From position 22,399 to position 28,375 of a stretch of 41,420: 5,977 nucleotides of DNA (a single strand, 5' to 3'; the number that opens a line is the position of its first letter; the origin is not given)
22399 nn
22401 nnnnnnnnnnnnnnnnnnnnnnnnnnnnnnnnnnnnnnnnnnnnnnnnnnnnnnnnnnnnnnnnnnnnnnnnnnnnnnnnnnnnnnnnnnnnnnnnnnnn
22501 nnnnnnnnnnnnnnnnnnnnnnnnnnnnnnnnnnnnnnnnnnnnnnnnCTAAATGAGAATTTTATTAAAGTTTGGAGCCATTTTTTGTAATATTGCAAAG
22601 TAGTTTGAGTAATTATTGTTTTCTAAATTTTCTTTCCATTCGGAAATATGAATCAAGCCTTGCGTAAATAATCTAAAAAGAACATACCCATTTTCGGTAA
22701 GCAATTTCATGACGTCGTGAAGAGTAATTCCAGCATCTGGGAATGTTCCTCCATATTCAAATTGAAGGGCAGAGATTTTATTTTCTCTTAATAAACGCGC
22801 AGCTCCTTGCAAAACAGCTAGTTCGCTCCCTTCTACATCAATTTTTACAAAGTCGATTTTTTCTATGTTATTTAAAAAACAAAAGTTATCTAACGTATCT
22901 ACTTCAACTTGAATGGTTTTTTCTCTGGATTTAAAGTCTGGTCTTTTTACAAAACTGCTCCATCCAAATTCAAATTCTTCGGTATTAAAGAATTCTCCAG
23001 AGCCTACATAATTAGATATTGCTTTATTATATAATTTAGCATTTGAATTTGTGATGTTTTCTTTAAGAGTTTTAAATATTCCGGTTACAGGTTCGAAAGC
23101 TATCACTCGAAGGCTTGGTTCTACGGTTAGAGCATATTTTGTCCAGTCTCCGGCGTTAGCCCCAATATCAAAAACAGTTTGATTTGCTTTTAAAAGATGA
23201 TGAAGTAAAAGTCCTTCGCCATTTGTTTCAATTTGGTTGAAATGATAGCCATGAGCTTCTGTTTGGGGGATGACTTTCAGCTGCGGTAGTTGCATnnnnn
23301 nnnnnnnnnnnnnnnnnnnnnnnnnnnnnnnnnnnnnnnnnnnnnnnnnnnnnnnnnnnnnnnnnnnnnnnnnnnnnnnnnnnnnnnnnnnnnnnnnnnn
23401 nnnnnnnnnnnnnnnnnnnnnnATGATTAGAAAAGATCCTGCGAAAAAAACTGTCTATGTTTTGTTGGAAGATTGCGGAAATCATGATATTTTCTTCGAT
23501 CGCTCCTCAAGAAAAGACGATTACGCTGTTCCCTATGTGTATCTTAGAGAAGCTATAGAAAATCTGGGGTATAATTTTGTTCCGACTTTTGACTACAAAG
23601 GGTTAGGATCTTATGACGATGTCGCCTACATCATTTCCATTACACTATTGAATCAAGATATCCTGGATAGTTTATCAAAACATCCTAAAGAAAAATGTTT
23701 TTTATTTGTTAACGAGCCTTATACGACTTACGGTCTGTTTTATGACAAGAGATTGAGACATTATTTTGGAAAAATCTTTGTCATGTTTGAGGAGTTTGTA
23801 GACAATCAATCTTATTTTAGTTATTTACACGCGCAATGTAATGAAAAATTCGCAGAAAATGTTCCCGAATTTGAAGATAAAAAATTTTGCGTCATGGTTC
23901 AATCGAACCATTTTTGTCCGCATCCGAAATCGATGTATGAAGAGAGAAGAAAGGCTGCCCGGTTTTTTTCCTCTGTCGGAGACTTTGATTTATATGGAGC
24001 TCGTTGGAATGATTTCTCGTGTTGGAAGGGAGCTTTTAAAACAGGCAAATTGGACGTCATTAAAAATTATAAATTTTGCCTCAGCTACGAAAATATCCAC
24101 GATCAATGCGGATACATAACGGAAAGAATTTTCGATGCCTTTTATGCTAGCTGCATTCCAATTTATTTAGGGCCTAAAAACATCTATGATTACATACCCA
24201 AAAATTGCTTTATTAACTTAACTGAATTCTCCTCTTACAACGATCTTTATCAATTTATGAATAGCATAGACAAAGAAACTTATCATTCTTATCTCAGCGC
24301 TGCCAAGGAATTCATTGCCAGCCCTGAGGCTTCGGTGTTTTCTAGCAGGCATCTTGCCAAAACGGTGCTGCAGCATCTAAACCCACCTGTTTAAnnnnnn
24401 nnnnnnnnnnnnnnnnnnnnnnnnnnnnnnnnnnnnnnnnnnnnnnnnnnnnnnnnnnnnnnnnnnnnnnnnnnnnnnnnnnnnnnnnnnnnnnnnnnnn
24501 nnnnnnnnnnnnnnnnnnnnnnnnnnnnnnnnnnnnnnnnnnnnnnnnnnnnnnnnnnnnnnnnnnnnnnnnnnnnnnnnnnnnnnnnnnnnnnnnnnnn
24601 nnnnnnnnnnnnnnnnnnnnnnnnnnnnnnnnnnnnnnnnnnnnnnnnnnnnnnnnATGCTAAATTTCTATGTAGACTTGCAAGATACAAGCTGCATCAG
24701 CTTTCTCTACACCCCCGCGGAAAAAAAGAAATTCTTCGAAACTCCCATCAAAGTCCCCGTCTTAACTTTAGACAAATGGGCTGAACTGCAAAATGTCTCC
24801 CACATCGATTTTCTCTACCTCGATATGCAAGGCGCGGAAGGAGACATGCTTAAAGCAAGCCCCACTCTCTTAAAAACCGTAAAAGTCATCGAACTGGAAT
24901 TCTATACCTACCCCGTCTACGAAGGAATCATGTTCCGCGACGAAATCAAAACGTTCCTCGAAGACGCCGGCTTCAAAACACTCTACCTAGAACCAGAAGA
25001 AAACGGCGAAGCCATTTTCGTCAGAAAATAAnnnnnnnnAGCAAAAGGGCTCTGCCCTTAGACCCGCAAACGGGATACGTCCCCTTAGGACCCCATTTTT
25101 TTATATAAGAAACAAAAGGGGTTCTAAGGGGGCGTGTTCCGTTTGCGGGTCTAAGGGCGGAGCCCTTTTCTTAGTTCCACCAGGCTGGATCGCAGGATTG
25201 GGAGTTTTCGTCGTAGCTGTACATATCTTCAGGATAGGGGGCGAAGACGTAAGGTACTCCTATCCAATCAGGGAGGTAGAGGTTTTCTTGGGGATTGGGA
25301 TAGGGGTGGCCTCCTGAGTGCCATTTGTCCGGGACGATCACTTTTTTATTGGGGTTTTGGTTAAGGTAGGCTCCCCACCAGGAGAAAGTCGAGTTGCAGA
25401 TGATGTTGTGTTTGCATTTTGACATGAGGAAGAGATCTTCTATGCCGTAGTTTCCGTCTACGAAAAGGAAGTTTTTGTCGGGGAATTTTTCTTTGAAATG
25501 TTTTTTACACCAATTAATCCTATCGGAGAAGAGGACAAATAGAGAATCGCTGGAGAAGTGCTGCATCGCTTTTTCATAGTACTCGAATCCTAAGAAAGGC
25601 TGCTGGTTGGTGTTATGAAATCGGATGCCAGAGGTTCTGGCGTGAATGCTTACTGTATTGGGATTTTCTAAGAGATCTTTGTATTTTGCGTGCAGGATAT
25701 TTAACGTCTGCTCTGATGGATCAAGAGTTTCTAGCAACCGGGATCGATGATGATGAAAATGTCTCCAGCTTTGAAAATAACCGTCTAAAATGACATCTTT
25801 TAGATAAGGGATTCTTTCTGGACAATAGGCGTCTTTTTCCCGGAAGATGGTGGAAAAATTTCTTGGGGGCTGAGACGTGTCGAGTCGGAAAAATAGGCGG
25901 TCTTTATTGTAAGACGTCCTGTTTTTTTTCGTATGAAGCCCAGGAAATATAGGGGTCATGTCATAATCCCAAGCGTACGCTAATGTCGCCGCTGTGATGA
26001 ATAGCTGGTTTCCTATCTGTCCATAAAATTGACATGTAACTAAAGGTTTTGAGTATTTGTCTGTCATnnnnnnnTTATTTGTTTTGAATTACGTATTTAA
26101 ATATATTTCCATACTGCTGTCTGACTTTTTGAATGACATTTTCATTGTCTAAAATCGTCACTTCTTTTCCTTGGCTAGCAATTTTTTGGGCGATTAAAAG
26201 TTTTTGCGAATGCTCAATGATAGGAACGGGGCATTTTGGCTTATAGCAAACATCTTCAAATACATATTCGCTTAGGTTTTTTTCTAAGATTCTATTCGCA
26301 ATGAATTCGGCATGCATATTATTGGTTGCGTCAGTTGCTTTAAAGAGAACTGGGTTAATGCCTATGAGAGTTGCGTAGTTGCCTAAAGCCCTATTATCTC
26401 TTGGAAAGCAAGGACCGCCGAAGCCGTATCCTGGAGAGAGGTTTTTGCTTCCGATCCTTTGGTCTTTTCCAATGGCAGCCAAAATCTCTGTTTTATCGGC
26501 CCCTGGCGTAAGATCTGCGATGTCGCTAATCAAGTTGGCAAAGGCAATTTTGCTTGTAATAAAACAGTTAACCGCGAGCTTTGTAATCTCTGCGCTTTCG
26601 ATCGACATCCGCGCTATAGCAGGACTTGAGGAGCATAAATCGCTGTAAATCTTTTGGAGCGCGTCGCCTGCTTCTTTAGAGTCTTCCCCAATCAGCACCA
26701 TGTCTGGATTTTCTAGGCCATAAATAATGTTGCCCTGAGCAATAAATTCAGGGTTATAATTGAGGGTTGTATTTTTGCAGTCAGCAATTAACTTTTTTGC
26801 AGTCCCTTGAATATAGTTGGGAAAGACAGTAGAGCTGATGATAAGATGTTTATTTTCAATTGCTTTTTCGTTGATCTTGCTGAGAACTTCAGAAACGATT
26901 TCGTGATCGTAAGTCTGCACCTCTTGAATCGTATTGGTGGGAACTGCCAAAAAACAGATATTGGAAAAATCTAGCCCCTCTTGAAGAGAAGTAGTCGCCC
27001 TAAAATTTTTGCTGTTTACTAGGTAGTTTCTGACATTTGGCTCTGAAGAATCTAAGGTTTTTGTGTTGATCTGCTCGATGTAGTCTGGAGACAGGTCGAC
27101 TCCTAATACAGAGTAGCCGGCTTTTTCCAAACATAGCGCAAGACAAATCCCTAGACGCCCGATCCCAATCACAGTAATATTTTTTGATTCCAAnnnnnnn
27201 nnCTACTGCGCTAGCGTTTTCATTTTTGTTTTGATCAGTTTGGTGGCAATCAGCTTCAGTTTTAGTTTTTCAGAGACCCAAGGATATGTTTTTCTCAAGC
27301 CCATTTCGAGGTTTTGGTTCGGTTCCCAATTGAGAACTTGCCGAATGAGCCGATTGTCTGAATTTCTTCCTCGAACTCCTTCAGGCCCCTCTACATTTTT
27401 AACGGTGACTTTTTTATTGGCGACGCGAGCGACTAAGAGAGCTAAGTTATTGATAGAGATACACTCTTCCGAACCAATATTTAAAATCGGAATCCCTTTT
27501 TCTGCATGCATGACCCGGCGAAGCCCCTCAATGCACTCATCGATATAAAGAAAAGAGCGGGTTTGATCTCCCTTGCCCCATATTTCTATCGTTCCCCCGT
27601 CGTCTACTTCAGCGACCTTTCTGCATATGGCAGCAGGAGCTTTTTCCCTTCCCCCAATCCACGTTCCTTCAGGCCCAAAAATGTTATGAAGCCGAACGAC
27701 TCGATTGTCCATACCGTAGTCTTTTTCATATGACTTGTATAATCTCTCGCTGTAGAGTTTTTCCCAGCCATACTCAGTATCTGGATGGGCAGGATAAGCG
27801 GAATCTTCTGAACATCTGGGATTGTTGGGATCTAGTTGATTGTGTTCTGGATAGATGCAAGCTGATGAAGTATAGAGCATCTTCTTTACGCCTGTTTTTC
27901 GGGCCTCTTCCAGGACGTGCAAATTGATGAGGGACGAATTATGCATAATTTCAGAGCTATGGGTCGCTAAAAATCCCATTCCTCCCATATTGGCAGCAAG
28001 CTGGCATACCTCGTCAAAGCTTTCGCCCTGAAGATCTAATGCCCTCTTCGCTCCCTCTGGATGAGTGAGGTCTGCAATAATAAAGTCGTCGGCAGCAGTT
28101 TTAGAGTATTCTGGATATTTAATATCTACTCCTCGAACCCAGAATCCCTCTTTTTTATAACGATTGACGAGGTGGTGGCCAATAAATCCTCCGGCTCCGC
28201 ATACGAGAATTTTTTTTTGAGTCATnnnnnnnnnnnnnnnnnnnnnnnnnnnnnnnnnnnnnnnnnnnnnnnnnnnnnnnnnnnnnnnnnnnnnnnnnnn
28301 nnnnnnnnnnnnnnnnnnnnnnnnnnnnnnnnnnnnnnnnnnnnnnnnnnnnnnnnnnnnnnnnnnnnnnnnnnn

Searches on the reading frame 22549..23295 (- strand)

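Call 12: search_protein_families(library=pfam, proteins=[window:22549-23295:-])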
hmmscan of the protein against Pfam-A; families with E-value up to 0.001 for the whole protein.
window:22549-23295:- (248 aa): 3 families
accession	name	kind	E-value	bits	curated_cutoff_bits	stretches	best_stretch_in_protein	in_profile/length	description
PF05050.19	Methyltransf_21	-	2.5e-23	83.5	22.7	1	43-205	1-172/173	Methyltransferase FkbM domain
PF05575.17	V_cholerae_RfbT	-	1e-05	25.5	27.9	1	35-164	77-209/286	Vibrio cholerae RfbT protein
PF01728.25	FtsJ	-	0.00037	20.9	24.1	1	32-74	16-58/181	FtsJ-like methyltransferase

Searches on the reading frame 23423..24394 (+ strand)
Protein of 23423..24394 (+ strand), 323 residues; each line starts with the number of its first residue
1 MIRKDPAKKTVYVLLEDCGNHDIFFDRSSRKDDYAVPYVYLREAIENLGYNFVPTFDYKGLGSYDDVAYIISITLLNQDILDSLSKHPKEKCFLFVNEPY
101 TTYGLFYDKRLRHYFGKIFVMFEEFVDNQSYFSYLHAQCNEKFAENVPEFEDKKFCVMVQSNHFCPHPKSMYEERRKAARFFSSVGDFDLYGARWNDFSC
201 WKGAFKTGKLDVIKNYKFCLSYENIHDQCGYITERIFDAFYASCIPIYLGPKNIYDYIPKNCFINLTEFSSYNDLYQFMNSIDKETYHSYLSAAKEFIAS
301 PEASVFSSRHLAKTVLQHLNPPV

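Call 12: search_protein_families(library=pfam, proteins=[window:23423-24394:+])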
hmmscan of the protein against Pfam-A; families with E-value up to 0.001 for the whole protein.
window:23423-24394:+ (323 aa): 1 family
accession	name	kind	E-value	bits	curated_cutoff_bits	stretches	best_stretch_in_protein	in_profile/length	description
PF00852.26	Glyco_transf_10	-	4.9e-16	59.3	23.9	1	174-297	20-142/182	Glycosyltransferase family 10 (fucosyltransferase) C-term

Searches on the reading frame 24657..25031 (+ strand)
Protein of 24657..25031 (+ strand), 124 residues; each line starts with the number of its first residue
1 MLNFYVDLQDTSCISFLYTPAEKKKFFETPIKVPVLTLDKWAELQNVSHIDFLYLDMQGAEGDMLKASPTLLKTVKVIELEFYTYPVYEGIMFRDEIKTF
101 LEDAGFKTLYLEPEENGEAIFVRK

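Call 12: search_protein_families(library=pfam, proteins=[window:24657-25031:+])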
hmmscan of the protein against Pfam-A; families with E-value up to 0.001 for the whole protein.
window:24657-25031:+ (124 aa): 1 family
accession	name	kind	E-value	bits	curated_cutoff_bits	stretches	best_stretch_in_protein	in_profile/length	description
PF05050.19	Methyltransf_21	-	1.2e-11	45.5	22.7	1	24-107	88-172/173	Methyltransferase FkbM domain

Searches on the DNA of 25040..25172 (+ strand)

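Call 66: search_dna_similar(query=window:25040-25172:+, collection=plasmids, mode=distant, max_evalue=0.01)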
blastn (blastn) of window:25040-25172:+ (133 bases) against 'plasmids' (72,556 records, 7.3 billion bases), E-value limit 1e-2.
No match.

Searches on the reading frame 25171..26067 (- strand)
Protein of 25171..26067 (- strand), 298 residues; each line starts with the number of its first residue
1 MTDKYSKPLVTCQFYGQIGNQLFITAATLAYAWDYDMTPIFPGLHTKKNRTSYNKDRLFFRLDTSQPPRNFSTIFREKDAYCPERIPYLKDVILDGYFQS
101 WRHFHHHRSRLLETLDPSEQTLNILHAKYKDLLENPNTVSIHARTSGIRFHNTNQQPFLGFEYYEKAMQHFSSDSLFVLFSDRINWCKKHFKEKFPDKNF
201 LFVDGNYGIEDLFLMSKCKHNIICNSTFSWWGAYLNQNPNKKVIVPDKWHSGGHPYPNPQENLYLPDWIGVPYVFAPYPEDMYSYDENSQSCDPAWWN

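Call 12: search_protein_families(library=pfam, proteins=[window:25171-26067:-])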
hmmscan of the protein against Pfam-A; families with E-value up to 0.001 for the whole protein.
window:25171-26067:- (298 aa): 1 family
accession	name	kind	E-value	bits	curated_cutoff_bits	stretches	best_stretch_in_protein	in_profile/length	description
PF01531.22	Glyco_transf_11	-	8.6e-23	81.4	23.9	1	90-271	122-297/298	Glycosyl transferase family 11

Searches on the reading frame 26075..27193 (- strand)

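Call 12: search_protein_families(library=pfam, proteins=[window:26075-27193:-])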
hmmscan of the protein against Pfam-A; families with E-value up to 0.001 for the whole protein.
window:26075-27193:- (372 aa): 7 families
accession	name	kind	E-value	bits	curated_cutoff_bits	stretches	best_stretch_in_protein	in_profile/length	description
PF03721.20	UDPG_MGDP_dh_N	-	3.7e-32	111.9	27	1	5-182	2-187/187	UDP-glucose/GDP-mannose dehydrogenase family, NAD binding domain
PF00984.24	UDPG_MGDP_dh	-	1.4e-24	86.5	25.4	1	199-292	1-93/94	UDP-glucose/GDP-mannose dehydrogenase family, central domain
PF01210.29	NAD_Gly3P_dh_N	-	2.2e-09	37.9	23.1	1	5-102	1-96/158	NAD-dependent glycerol-3-phosphate dehydrogenase N-terminus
PF02558.23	ApbA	-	1.7e-05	24.9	22.2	1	6-71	1-62/150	Ketopantoate reductase PanE/ApbA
PF02737.24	3HCDH_N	-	3.7e-05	24.2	22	1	5-121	1-113/180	3-hydroxyacyl-CoA dehydrogenase, NAD binding domain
PF03807.23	F420_oxidored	-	8.2e-05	23.6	21.6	0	6-92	2-75/94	NADP oxidoreductase coenzyme F420-dependent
PF03446.21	NAD_binding_2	-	0.00012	22.6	21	1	5-133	1-105/161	NAD binding domain of 6-phosphogluconate dehydrogenase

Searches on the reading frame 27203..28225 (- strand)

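Call 12: search_protein_families(library=pfam, proteins=[window:27203-28225:-])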
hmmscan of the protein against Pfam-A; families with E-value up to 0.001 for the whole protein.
window:27203-28225:- (340 aa): 3 families
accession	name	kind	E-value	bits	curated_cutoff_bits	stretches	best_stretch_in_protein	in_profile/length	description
PF01370.27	Epimerase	-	3.9e-41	141.5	20.9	1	6-251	1-240/240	NAD dependent epimerase/dehydratase family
PF16363.11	GDP_Man_Dehyd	-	5.1e-21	75.9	27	1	7-313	1-332/332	GDP-mannose 4,6 dehydratase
PF01073.25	3Beta_HSD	-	3.4e-07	30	22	1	7-164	1-158/280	3-beta hydroxysteroid dehydrogenase/isomerase family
